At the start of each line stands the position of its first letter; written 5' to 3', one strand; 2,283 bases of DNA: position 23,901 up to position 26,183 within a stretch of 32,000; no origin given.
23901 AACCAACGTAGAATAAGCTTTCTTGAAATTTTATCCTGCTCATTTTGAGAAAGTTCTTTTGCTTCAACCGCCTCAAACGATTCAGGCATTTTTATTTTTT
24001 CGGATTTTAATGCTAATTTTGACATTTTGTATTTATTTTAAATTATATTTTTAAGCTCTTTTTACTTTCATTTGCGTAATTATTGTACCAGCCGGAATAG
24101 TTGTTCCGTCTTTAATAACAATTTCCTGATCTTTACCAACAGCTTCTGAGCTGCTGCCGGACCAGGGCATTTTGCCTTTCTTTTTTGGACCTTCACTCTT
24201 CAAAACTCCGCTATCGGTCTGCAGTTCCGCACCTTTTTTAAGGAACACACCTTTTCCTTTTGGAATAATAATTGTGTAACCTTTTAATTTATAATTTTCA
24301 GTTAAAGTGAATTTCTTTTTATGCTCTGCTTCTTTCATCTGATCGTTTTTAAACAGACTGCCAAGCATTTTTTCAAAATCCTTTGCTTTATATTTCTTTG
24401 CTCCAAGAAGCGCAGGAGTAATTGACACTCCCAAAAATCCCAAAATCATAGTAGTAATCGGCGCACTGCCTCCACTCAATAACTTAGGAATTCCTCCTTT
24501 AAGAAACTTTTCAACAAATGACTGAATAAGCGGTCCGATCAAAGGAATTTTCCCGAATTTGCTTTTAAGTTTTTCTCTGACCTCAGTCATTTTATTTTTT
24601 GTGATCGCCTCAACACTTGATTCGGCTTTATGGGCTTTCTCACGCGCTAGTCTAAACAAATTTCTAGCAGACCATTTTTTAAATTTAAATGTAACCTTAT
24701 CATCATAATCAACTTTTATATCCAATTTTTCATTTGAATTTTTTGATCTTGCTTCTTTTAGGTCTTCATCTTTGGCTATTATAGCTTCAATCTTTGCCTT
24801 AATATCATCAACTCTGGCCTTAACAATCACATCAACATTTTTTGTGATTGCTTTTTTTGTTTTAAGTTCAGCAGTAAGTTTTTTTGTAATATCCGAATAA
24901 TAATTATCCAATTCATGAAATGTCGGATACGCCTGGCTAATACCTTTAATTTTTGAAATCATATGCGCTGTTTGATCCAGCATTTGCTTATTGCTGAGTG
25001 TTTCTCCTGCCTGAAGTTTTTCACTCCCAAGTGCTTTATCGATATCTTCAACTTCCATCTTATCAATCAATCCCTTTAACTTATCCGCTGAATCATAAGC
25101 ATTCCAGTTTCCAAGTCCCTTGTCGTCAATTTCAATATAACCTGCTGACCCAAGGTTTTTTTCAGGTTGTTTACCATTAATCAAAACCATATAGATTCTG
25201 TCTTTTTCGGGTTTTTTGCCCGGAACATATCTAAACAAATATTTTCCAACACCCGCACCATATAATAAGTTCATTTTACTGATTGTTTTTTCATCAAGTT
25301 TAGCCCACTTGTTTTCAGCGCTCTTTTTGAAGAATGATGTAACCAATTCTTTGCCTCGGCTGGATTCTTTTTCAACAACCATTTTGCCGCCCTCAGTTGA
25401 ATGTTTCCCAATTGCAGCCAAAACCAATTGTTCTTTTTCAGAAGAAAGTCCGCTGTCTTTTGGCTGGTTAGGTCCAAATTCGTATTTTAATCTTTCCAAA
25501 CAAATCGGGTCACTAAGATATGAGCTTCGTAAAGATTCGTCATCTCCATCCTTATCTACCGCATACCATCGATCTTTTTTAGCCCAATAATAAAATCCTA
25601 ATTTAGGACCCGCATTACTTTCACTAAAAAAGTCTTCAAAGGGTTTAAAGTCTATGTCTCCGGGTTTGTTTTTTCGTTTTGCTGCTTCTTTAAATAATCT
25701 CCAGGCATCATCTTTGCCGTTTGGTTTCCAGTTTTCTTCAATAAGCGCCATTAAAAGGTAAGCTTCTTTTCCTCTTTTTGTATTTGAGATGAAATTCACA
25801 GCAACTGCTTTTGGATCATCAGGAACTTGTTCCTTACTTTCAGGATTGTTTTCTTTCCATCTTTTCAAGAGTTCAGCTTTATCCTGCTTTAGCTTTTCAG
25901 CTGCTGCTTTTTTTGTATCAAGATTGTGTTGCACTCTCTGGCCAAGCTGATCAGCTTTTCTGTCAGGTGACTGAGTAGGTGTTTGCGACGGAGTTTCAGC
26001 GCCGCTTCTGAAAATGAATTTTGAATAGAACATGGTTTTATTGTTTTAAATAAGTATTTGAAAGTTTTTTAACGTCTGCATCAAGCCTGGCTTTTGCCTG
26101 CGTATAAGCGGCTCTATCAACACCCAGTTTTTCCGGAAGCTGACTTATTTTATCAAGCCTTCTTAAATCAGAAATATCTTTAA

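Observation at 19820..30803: Five-gene operon of giant coiled-coil / glycine-zipper membrane proteins with no recognisable family: a candidate undescribed envelope or host-interaction apparatus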

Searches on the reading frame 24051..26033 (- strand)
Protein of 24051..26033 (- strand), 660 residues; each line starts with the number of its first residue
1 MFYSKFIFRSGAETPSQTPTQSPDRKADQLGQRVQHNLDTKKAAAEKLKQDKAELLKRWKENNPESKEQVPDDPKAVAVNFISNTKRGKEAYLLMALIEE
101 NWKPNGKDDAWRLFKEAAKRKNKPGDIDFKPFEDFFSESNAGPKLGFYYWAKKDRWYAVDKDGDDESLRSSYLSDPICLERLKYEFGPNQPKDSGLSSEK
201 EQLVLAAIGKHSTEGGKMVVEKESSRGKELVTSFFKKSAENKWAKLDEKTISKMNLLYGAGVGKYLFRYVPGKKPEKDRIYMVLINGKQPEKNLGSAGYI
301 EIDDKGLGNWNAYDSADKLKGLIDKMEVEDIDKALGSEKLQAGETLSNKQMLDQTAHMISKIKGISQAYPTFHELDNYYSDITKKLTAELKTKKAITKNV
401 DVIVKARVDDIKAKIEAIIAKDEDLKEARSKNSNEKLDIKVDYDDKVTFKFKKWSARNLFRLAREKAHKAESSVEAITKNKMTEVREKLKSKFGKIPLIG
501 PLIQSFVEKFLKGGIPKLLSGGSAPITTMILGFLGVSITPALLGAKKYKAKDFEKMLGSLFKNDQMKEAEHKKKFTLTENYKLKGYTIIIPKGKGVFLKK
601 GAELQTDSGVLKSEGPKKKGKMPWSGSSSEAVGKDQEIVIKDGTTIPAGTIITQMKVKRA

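Call 4: search_protein_families(library=pfam, proteins=[window:24051-26033:-], max_evalue=1)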
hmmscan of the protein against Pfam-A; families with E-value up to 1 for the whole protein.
window:24051-26033:- (660 aa): 0 families

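Call 5: search_protein_families(library=phrogs, proteins=[window:24051-26033:-], max_evalue=1)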
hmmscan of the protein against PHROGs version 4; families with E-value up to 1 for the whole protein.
window:24051-26033:- (660 aa): 1 family
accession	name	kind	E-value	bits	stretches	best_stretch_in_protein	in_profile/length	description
phrog_2140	-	unknown function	0.29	12.1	0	39-67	4-32/57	-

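Call 8: search_protein_families(library=ncbifam, proteins=[window:24051-26033:-], max_evalue=1)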
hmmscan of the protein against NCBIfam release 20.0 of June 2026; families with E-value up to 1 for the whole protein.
window:24051-26033:- (660 aa): 0 families

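Call 11: find_encoding_contigs(protein=window:24051-26033:-, flank=10000, max_places=6)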
Protein window:24051-26033:- (660 aa): no gene with exactly this product is on record in the collection.

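Call 24: find_homologous_proteins(query=window:24051-26033:-)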
Query window:24051-26033:- (660 aa): 8 proteins with E <= 0.001 among 8000 candidates.
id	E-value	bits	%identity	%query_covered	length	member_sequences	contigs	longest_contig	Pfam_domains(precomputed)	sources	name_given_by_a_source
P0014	0.0e+0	1454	100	100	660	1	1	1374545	-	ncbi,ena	-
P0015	1.3e-230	785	59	100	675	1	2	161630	-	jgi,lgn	jgi:hypothetical protein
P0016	1.6e-201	689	54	100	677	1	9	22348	-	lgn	-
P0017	1.1e-197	677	52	100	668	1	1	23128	-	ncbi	ncbi:hypothetical protein ACFL10_01370 [Patescibacteria group bacterium]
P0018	3.2e-175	602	48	100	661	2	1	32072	-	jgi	-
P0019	7.4e-156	539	46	100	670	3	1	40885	-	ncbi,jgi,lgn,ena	-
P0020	5.9e-82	294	34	99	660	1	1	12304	-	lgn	-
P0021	2.1e-81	293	35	99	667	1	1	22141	-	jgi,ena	-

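Call 26: find_encoding_contigs(protein=P0021, flank=10000, max_places=2)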
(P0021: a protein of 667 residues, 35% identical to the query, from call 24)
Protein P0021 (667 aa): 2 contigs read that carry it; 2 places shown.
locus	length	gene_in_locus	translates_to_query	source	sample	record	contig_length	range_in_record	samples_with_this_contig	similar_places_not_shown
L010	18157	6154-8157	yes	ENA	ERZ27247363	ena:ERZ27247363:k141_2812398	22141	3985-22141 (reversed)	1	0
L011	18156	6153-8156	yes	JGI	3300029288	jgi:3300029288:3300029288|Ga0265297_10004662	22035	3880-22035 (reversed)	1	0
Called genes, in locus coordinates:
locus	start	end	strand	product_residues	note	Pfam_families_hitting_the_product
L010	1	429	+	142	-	?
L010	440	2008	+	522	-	PF00704:Glyco_hydro_18, PF00395:SLH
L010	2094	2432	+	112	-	-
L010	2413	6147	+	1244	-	-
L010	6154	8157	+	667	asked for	-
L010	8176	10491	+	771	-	-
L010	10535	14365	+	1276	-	-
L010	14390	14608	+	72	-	-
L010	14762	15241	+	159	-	PF00334:NDK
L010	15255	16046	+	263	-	PF01063:Aminotran_4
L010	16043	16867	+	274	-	PF00809:Pterin_bind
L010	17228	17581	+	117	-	PF02452:PemK_toxin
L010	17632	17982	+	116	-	PF01242:PTPS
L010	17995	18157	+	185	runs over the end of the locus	PF01928:CYTH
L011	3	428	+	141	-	?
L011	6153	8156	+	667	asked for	-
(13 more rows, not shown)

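Call 40: predict_structure(alignment_id=A1)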
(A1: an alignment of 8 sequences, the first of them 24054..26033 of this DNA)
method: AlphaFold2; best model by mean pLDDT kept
length: 660 residues; sequences in the alignment: 8
mean_pLDDT: 76.7   pTM: 0.46
mean pLDDT of the five models: 76.7, 73.8, 72.5, 70.9, 68.0
residues with pLDDT >= 90: 108; 70-90: 373; 50-70: 128; < 50: 51
segments of 3 or more residues with pLDDT < 50: 1-22, 63-66, 470-473, 539-543, 616-628
pLDDT, mean of each block of 10 residues (from residue 1): 35 36 58 76 79 71 54 87 90 94 89 91 83 85 85 87 85 88 83 82 89 90 85 88 81 88 85 79 71 83 88 75 54 55 63 84 87 91 91 75 90 92 87 89 89 85 65 54 68 58 67 63 59 55 61 83 80 78 88 80 82 54 41 84 85 84
secondary structure, 60 per line:
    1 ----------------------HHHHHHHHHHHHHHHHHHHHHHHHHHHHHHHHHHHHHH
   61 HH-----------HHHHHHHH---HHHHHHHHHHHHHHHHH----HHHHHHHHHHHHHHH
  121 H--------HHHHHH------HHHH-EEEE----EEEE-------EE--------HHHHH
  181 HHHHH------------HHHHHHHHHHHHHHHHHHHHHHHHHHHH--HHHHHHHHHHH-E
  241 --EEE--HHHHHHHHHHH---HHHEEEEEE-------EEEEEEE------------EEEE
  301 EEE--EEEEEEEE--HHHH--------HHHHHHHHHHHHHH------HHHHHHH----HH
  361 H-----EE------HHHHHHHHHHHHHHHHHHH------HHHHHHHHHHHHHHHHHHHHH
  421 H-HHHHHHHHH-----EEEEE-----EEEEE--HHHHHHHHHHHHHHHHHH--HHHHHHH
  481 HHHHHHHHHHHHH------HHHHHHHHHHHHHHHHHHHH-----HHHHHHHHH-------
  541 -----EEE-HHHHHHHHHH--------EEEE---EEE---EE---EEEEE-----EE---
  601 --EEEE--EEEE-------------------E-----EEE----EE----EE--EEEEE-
elements in order: H23-62 H74-81 H85-101 H106-121 H130-135 H142-145 E147-150 E155-158 H176-185 H198-225 H228-238 E243-245 H248-258 E265-270 E278-284 E297-303 E306-313 H316-319 H328-341 H348-354 H375-393 H400-421 H423-431 E437-441 E447-451 H454-471 H474-493 H500-519 H525-533 E546-548 H550-559 E568-571 E575-577 E586-590 E603-606 E609-612 E638-640 E655-659

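Call 43: fold_search(model_id=the predicted structure, library=pdb)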
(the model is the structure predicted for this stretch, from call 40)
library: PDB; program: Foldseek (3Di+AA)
matches with E <= 10: 142; with E <= 0.001: 0
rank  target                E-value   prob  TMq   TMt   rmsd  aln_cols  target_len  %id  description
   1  9cmh_B                2.1e-01  0.30  0.09  0.18   7.6       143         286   10  Cryo-EM structure of human claudin-4 complex with Clostridium perfringens enterotoxin (released 2024-07-24)
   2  6s85_D                8.4e-01  0.05  0.08  0.12  20.0       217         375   10  Cutting state of the E. coli Mre11-Rad50 (SbcCD) head complex bound to ADP and dsDNA. (released 2019-09-04)
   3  6s85_C                1.4e+00  0.04  0.07  0.11  19.8       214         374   10  Cutting state of the E. coli Mre11-Rad50 (SbcCD) head complex bound to ADP and dsDNA. (released 2019-09-04)
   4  7dy1_A                1.7e+00  0.02  0.05  0.07  21.3       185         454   11  Crystal Structure of Cyanobacterial Circadian Clock Protein KaiC (released 2022-05-18)
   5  4gzu_A                1.8e+00  0.07  0.06  0.09  11.7       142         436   13  Crystal structure of the DH-PH-PH domain of FARP2 (released 2013-03-13)
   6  5fi0_G                1.9e+00  0.08  0.08  0.12  11.1       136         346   12  Crystal Structure of the P-Rex1 DH/PH tandem in complex with Rac1 (released 2016-04-20)
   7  4nf9_A                1.9e+00  0.07  0.08  0.19  14.9       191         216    9  Structure of the Knl1/Nsl1 complex (released 2014-03-19)
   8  5ihj_A                2.0e+00  0.08  0.07  0.09  13.7       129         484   12  Fusion of Maltose-binding Protein and PilA from Acinetobacter baumannii BIDMC57 (released 2016-09-21)
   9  2dx1                  2.0e+00  0.07  0.06  0.10  11.7       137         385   14  Crystal structure of RhoGEF protein Asef (released 2007-01-02)
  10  8fqc_F1               2.1e+00  0.02  0.05  0.08  27.4       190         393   10  Structure of baseplate with receptor binding complex of Agrobacterium phage Milano (released 2024-01-31)
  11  3wqz_B                2.3e+00  0.01  0.06  0.05  31.9       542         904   10  Crystal structure of Archaeoglobus fulgidus alanyl-tRNA synthetase in complex with a tRNA(Ala) variant having A3.U70 (released 2014-06-18)
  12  6xle_C                2.4e+00  0.05  0.05  0.18  13.5        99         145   15  Full-length Hsc82 in complex with two Aha1 CTD in the presence of AMP-PNP (released 2021-06-30)
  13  1x86_A                2.4e+00  0.02  0.09  0.13  23.0       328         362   11  Crystal Structure of the DH/PH domains of Leukemia-associated RhoGEF in complex with RhoA (released 2004-09-21)
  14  8gty                  2.4e+00  0.01  0.07  0.09  35.2       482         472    9  Crystal structure of exopolyphosphatase (PPX) from Zymomonas mobilis in complex with magnesium ions (released 2023-09-13)
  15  6orm_A                2.6e+00  0.10  0.07  0.23   7.5       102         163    7  Crystal Structure of Peruvianin-I (Cysteine peptidase from Thevetia peruviana latex) (released 2020-05-06)
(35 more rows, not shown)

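Call 66: find_related_loci(query=A1, collection=viral_contigs, flank=5000)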
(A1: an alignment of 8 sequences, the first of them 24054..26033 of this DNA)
Query A1 (660 aa) in viral_contigs; peptide patterns used: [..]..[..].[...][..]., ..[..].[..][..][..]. (x = any residue, [..] = any of these).
292 stretches matched a pattern, but none encodes a relative of the query by tblastn (E <= 1e-3).

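Call 67: search_protein_families(library=padloc, proteins=[window:24051-26033:-], max_evalue=0.1)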
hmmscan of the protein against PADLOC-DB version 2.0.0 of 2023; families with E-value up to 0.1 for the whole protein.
window:24051-26033:- (660 aa): 0 families

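Call 72: search_solved_structures(query=A1, max_evalue=1)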
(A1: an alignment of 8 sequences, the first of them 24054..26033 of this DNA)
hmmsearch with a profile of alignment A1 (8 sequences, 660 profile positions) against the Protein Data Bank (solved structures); distinct sequences matched with E-value up to 1: 3.
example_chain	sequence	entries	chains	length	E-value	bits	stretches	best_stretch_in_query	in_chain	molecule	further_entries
2lvb_A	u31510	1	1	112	0.047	15.4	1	424-494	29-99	DE NOVO DESIGNED PFK fold PROTEIN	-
2lnd_A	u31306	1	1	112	0.093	14.4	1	425-494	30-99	DE NOVO DESIGNED PROTEIN, PFK fold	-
6epc_O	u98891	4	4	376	0.77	11.4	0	334-384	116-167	26S proteasome non-ATPase regulatory subunit 13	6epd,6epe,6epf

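Call 100: search_dna_similar(query=window:24054-26033:-, collection=phages, mode=protein, max_evalue=0.001, max_rows=10)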
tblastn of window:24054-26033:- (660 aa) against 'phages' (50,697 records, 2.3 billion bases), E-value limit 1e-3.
No match.
